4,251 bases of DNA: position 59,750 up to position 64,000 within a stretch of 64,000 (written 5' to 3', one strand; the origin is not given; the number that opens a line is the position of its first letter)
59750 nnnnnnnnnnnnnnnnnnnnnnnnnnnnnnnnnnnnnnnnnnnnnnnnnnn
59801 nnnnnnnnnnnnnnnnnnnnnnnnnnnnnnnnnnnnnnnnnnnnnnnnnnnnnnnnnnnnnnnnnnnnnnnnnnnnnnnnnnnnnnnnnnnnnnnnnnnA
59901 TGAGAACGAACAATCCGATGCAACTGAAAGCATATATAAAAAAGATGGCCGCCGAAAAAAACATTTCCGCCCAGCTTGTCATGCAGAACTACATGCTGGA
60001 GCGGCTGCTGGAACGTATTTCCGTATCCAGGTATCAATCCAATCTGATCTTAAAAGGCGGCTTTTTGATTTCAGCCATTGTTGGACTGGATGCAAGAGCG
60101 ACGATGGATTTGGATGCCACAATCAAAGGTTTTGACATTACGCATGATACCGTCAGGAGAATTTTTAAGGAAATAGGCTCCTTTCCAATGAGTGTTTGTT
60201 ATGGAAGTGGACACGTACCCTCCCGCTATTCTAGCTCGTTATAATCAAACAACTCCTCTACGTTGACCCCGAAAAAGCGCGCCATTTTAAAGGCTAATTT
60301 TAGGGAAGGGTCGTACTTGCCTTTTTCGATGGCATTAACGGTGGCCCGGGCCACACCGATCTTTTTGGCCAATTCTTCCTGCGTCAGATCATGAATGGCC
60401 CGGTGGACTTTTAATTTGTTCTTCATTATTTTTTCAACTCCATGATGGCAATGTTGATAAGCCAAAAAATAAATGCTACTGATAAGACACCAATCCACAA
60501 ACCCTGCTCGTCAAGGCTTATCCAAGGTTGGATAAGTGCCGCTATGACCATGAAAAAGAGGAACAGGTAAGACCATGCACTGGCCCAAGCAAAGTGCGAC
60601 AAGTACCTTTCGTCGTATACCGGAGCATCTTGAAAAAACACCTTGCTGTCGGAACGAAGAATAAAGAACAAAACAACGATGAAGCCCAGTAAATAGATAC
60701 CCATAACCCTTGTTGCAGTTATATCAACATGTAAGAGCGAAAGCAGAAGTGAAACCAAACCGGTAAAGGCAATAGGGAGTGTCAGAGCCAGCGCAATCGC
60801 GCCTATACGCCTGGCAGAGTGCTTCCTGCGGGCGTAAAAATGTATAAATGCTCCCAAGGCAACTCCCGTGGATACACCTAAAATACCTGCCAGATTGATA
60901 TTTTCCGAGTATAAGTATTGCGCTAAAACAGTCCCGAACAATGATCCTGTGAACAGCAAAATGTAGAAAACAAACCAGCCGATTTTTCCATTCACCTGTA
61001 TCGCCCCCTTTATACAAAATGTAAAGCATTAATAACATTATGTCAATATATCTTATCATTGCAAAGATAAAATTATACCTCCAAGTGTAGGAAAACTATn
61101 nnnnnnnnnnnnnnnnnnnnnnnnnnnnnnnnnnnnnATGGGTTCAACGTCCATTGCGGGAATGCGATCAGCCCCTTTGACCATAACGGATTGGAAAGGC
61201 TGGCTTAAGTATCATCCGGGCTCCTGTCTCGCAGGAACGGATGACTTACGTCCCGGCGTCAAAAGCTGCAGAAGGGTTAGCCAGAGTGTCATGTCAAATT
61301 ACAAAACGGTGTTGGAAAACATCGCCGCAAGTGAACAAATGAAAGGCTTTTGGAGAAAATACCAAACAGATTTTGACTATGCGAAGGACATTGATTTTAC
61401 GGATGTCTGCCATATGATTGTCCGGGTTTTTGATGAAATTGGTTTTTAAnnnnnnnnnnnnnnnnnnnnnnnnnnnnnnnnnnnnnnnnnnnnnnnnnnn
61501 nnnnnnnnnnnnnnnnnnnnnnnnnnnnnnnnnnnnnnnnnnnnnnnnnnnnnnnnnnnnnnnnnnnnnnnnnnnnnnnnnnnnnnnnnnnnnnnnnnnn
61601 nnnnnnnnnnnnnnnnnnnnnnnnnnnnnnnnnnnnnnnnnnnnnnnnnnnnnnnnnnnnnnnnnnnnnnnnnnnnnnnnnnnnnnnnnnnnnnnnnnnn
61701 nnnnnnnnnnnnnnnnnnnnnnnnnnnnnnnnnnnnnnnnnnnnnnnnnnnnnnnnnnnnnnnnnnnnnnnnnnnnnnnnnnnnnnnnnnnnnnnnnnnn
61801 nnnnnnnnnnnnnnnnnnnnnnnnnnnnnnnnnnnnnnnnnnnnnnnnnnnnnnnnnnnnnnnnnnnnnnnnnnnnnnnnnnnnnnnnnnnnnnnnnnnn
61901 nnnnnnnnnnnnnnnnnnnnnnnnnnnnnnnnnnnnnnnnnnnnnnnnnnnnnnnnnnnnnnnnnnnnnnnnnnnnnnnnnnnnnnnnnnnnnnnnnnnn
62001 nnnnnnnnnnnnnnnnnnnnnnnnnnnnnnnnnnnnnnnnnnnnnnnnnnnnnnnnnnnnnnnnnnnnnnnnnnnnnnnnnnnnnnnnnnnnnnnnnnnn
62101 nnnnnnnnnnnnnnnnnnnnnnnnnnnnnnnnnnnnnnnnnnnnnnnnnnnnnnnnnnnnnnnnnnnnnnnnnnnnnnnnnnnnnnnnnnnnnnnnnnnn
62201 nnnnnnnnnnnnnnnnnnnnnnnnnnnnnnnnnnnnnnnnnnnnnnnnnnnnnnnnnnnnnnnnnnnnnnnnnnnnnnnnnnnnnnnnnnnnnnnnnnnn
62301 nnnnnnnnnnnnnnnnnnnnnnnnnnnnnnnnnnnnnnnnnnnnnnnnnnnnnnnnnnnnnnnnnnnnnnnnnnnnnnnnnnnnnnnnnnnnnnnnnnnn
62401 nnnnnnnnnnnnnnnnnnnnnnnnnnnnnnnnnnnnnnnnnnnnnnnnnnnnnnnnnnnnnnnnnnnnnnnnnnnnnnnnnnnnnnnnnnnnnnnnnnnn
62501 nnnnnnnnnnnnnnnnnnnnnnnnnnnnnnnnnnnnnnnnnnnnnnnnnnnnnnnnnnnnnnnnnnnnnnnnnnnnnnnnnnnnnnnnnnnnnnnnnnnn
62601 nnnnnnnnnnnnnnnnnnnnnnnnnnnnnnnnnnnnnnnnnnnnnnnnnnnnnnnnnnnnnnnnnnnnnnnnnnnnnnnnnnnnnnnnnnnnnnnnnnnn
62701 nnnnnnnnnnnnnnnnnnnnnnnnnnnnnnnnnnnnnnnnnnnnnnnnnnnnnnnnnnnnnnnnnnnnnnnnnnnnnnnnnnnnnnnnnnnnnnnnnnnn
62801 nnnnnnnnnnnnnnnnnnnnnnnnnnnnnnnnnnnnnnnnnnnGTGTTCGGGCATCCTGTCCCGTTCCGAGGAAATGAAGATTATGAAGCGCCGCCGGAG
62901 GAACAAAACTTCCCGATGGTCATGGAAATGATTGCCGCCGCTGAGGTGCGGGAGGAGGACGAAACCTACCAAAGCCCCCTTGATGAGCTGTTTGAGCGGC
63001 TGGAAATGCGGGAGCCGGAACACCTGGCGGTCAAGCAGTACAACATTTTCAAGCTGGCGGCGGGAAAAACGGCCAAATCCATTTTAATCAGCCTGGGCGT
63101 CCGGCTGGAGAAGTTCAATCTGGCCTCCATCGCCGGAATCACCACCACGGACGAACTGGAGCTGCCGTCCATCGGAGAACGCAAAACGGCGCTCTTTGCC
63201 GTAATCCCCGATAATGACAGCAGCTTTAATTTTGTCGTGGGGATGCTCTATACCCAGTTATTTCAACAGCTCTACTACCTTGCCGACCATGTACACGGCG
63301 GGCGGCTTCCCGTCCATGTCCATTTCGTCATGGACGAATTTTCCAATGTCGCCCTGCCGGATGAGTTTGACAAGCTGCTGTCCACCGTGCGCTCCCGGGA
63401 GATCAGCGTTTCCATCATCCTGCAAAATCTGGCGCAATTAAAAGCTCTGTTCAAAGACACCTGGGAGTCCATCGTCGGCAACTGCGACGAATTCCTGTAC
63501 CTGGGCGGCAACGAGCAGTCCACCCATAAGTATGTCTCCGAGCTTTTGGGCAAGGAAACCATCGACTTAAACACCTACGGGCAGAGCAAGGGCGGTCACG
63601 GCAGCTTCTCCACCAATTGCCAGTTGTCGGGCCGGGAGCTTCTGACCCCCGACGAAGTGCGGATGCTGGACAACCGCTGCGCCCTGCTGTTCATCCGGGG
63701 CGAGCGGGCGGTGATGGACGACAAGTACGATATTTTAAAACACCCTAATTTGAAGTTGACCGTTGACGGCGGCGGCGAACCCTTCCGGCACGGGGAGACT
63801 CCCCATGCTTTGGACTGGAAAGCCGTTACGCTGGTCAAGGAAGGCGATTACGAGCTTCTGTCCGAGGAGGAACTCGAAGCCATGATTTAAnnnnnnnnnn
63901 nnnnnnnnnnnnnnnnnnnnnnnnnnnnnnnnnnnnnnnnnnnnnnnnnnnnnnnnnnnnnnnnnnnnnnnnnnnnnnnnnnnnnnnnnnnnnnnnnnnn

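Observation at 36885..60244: Dense contiguous defense island appended to the recombinase module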

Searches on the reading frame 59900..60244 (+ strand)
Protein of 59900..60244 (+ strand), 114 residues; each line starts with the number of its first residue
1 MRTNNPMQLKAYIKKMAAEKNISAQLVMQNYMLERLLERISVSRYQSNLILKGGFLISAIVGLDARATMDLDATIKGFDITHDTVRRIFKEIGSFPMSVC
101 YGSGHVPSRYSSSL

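Call 6: search_protein_families(library=pfam, max_evalue=0.01, proteins=[window:59900-60244:+])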
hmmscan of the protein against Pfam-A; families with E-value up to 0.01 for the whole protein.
window:59900-60244:+ (114 aa): 1 family
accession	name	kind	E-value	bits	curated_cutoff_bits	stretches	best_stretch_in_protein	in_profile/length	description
PF08843.17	AbiEii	-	1.6e-09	38.5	22.5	1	35-96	1-63/238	Nucleotidyl transferase AbiEii toxin, Type IV TA system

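Call 8: search_protein_families(library=padloc, max_evalue=0.01, proteins=[window:59900-60244:+])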
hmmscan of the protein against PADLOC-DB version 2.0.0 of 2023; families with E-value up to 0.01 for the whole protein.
window:59900-60244:+ (114 aa): 18 families
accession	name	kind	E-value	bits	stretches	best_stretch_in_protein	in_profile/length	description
PDLC02288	AbiEii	-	9.1e-34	114.7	1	3-95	7-98/294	AbiEii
PDLC02326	AbiEii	-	4.9e-27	92.6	1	4-94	2-91/133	AbiEii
PDLC02312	AbiEii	-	1.2e-13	48.9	1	9-94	12-96/299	AbiEii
PDLC02291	AbiEii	-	1.8e-11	41.9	1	7-78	17-81/310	AbiEii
PDLC02304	AbiEii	-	5.1e-09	34.5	1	7-92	1-87/260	AbiEii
PDLC02314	AbiEii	-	9.6e-08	29.7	1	9-82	13-84/290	AbiEii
PDLC02310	AbiEii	-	8.2e-06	23.4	1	20-92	13-85/265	AbiEii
PDLC02300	AbiEii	-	8.5e-06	23.4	1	29-76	21-68/259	AbiEii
PDLC02292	AbiEii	-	2.9e-05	22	1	4-93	5-92/283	AbiEii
PDLC02319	AbiEii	-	5.8e-05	20.9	1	35-82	5-53/241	AbiEii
PDLC02329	AbiEii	-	6.3e-05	20.4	1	16-80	23-85/294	AbiEii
PDLC02311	AbiEii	-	0.00014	19.7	1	10-55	4-49/283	AbiEii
PDLC02323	AbiEii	-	0.0002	19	1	24-83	16-73/248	AbiEii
PDLC02295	AbiEii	-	0.00052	17.4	1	7-77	4-67/261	AbiEii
PDLC02301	AbiEii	-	0.0007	17.3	1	36-77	51-92/291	AbiEii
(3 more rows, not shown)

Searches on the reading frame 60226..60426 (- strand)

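Call 26: search_protein_families(library=ncbifam, max_evalue=0.01, proteins=[window:60226-60426:-])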
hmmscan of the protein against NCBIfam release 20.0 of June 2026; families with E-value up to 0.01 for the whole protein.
window:60226-60426:- (66 aa): 19 families
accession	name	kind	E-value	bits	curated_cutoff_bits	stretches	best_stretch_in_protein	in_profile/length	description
NF041951.1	phage_RstR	subfamily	2.9e-10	40.4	80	1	2-61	4-63/108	RstR family transcriptional repressor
TIGR03070.1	couple_hipB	subfamily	4.5e-09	36.1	71.65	1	5-54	7-56/58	type II toxin-antitoxin system Y4mF family antitoxin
NF047948.1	male_kill_WMK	equivalog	4.8e-09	36.1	300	1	3-63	165-225/300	WO male-killing family protein Wmk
TIGR00270.2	TIGR00270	equivalog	1.4e-08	34.7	110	1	4-59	79-134/159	multiprotein bridging factor aMBF1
NF007271.0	PRK09726.1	equivalog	1.7e-08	34.4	79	1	2-55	14-67/88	type II toxin-antitoxin system antitoxin HipB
NF052239.1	antitox_spr1629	equivalog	1.1e-06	28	335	1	3-57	5-59/377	spr1629 family repressor/antitoxin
TIGR02607.1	antidote_HigA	equivalog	6.5e-06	25.9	47.7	1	13-56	20-63/81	HigA family addiction module antitoxin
NF003162.0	PRK04140.1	equivalog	9.1e-06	24.9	263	1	3-58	129-184/317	transcriptional regulator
NF007408.0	PRK09943.1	equivalog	0.00033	20.3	211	1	4-63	11-70/185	HTH-type transcriptional regulator PuuR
NF010465.0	PRK13890.1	equivalog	0.00045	20.3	96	1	12-65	17-70/121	conjugal transfer protein TrbA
NF041575.1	antitoxPezA_Strep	equivalog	0.00048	20.1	290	1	3-55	4-56/158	type II toxin-antitoxin system antitoxin PezA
NF046032.1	TransRegSlrRBacil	equivalog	0.00053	20.1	250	1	6-62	7-64/149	HTH-type transcriptional regulator SlrR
NF041493.1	MobT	equivalog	0.0011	17.9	600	1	5-50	1-46/383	MobT family relaxase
NF007257.0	PRK09706.1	subfamily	0.0029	17.4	101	1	3-50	8-55/135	transcriptional repressor DicA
NF006015.0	PRK08154.1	subfamily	0.004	16.3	204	1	3-62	33-92/314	anaerobic benzoate catabolism transcriptional regulator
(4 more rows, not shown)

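Call 49: search_protein_families(library=pfam, max_evalue=0.01, proteins=[window:60226-60426:-])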
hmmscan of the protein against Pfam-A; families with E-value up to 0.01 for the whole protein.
window:60226-60426:- (66 aa): 11 families
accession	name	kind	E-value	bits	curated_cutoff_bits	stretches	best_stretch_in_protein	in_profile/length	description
PF01381.28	HTH_3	-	3.1e-17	62.8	23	1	12-59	8-55/55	Helix-turn-helix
PF13443.12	HTH_26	-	4.2e-08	33.8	22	1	4-63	1-61/63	Cro/C1-type HTH DNA-binding domain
PF13560.12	HTH_31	-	6.6e-08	33.2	27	1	5-58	6-60/64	Helix-turn-helix domain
PF12844.13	HTH_19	-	6.2e-07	29.7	30.2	1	6-61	5-60/64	Helix-turn-helix domain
PF13744.12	HTH_37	-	0.00056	20.1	27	1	12-39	30-57/80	Helix-turn-helix domain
PF04545.22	Sigma70_r4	-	0.00085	19.2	24.1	1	11-35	18-42/50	Sigma-70, region 4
PF13545.12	HTH_Crp_2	-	0.0026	18.1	27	1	13-32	22-41/70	Crp-like helix-turn-helix domain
PF13412.12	HTH_24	-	0.0041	17.1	21.9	1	14-32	18-36/48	Winged helix-turn-helix DNA-binding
PF08281.18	Sigma70_r4_2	-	0.0042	17.1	25.7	0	8-31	21-44/54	Sigma-70, region 4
PF13413.12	HTH_25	-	0.0045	17.2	24.6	1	8-39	5-36/62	Helix-turn-helix domain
PF20432.4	Xre-like-HTH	-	0.0067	17.1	25.8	0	13-32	23-42/63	Antitoxin Xre-like helix-turn-helix domain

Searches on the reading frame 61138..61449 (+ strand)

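Call 6: search_protein_families(library=pfam, max_evalue=0.01, proteins=[window:61138-61449:+])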
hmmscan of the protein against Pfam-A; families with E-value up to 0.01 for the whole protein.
window:61138-61449:+ (103 aa): 0 families

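Call 8: search_protein_families(library=padloc, max_evalue=0.01, proteins=[window:61138-61449:+])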
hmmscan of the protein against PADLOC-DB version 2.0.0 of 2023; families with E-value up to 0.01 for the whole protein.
window:61138-61449:+ (103 aa): 1 family
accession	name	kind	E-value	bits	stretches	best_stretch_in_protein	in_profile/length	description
PDLC02320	AbiEii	-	7.1e-07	27.3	1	45-99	86-140/147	AbiEii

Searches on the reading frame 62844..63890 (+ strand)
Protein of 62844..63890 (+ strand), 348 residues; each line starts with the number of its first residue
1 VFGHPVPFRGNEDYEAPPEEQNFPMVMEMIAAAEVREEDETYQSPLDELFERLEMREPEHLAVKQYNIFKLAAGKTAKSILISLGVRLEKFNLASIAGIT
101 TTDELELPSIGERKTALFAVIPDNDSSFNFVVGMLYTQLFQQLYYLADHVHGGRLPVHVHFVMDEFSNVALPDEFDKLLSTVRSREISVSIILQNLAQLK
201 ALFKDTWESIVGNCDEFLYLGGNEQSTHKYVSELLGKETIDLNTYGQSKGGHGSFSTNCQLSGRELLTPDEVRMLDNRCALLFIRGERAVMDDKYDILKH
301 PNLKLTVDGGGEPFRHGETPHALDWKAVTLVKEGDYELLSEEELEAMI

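Call 6: search_protein_families(library=pfam, max_evalue=0.01, proteins=[window:62844-63890:+])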
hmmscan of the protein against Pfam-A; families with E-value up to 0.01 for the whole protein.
window:62844-63890:+ (348 aa): 3 families
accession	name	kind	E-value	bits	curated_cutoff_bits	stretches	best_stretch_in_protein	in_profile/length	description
PF12696.13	TraG-D_C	-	3.6e-34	117.8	22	1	158-276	1-125/126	TraM recognition site of TraD and TraG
PF02534.20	T4SS-DNA_transf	-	2.9e-31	109.3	20.1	1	14-294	162-442/468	Type IV secretory system Conjugative DNA transfer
PF10412.15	TrwB_AAD_bind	-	1.3e-09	37.9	20.5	1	159-284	246-376/387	Type IV secretion-system coupling protein DNA-binding domain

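Call 54: find_homologous_proteins(query=window:62844-63890:+)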
Query window:62844-63890:+ (348 aa): 8000 proteins with E <= 0.001 among 8000 candidates; the best 120 are listed.
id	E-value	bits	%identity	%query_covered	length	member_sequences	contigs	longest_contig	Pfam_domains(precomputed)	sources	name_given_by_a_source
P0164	2.1e-212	723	100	93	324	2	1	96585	PF10412.16,PF02534.21,PF12696.14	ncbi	-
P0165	6.3e-209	711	95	96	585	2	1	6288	PF10412.16,PF02534.21,PF12696.14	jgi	-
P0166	3.3e-201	686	93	93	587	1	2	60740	PF10412.16,PF02534.21,PF12696.14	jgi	-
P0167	5.9e-201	685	93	93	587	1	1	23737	PF10412.16,PF02534.21,PF12696.14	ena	-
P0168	5.9e-201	685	93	93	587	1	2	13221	PF10412.16,PF02534.21,PF12696.14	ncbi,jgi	jgi:type IV secretion system protein VirD4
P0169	4.8e-200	682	92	93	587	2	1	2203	PF10412.16,PF02534.21,PF12696.14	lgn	-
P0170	5.7e-200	682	92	93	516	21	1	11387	PF10412.16,PF02534.21,PF12696.14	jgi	jgi:type IV secretion system protein VirD4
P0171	8.1e-200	681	92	93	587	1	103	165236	PF10412.16,PF02534.21,PF12696.14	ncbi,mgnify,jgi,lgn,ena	mgnify:FL=1|jgi:type IV secretion system protein VirD4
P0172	8.1e-200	681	92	93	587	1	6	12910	PF10412.16,PF02534.21,PF12696.14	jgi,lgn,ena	jgi:type IV secretion system protein VirD4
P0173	8.1e-200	681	92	93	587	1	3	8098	PF10412.16,PF02534.21,PF12696.14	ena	-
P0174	8.1e-200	681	92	93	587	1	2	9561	PF10412.16,PF02534.21,PF12696.14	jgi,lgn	-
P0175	8.1e-200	681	92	93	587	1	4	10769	PF10412.16,PF02534.21,PF12696.14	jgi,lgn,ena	jgi:type IV secretion system protein VirD4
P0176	8.1e-200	681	92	93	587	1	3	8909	PF10412.16,PF02534.21,PF12696.14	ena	-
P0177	8.1e-200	681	92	93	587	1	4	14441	PF10412.16,PF02534.21,PF12696.14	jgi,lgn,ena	jgi:type IV secretion system protein VirD4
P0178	8.1e-200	681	92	93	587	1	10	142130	PF10412.16,PF02534.21,PF12696.14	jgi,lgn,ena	jgi:type IV secretion system protein VirD4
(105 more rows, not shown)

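Call 57: find_encoding_contigs(protein=P0165, flank=5000, max_places=2)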
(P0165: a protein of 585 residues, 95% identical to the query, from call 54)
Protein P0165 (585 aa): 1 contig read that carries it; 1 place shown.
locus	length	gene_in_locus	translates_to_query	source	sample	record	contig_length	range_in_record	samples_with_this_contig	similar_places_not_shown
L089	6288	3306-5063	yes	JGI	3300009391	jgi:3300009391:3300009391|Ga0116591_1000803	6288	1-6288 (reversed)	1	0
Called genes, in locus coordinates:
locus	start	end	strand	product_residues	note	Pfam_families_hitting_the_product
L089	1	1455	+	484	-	?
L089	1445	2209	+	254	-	PF12687:DUF3801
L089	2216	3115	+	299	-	PF08401:ArdcN (faint)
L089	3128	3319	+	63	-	-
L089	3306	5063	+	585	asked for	PF02534:T4SS-DNA_transf, PF10412:TrwB_AAD_bind, PF12696:TraG-D_C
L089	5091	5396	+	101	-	PF04956:TrbC (weak)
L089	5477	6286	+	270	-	?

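Call 58: find_encoding_contigs(protein=P0164, flank=10000, max_places=3)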
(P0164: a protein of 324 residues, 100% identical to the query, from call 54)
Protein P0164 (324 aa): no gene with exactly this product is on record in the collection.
